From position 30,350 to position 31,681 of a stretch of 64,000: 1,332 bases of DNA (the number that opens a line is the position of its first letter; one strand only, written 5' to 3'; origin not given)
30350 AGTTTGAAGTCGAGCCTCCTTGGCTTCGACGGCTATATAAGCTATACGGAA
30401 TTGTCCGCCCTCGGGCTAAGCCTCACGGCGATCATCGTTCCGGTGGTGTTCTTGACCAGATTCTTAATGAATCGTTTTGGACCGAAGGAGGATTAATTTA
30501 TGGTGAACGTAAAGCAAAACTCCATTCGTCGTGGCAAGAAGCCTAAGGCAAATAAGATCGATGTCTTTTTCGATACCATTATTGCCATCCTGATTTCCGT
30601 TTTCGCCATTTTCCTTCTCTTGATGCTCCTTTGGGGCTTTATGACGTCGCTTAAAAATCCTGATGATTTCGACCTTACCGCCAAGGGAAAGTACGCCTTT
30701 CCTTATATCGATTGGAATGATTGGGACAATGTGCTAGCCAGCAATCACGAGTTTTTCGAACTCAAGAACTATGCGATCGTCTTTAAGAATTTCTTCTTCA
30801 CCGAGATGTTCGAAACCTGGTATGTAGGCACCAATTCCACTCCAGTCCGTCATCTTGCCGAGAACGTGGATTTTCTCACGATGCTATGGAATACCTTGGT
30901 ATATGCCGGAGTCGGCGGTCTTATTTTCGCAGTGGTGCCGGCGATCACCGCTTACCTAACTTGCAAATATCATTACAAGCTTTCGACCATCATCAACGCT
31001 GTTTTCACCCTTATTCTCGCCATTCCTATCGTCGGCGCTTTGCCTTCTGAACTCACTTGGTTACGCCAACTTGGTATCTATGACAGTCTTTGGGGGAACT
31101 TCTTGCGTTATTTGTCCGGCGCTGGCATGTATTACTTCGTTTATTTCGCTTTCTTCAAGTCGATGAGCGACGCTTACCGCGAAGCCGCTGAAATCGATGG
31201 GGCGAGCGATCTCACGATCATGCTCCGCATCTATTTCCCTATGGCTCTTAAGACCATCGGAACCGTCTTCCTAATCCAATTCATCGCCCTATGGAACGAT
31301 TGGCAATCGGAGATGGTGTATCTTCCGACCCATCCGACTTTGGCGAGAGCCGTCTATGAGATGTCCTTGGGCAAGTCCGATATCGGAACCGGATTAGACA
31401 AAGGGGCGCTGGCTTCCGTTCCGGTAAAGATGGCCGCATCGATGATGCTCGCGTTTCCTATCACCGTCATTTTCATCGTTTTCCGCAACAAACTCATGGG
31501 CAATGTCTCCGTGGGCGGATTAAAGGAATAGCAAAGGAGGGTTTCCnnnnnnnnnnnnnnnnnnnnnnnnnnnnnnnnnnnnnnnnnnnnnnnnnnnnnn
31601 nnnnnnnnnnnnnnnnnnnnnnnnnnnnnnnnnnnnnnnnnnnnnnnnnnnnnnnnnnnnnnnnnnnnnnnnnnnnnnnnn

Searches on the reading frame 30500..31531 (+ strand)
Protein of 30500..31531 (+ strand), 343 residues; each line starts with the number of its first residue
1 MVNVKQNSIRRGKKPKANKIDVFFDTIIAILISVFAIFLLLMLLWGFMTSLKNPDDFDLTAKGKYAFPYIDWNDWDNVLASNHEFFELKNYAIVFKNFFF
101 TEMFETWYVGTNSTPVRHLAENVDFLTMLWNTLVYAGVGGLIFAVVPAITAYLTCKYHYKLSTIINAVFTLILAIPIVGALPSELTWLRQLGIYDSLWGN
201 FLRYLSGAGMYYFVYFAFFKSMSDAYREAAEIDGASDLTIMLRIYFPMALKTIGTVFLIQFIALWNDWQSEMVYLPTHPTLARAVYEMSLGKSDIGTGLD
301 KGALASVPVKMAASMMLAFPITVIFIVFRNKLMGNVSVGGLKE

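Call 67: search_protein_families(library=pfam, proteins=[window:30500-31531:+], max_evalue=0.00001)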
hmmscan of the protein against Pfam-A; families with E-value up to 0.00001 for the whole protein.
window:30500-31531:+ (343 aa): 1 family
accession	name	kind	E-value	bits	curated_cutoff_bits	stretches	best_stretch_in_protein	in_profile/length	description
PF00528.27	BPD_transp_1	-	4.7e-09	36.7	26.4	1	161-267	23-124/184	Binding-protein-dependent transport system inner membrane component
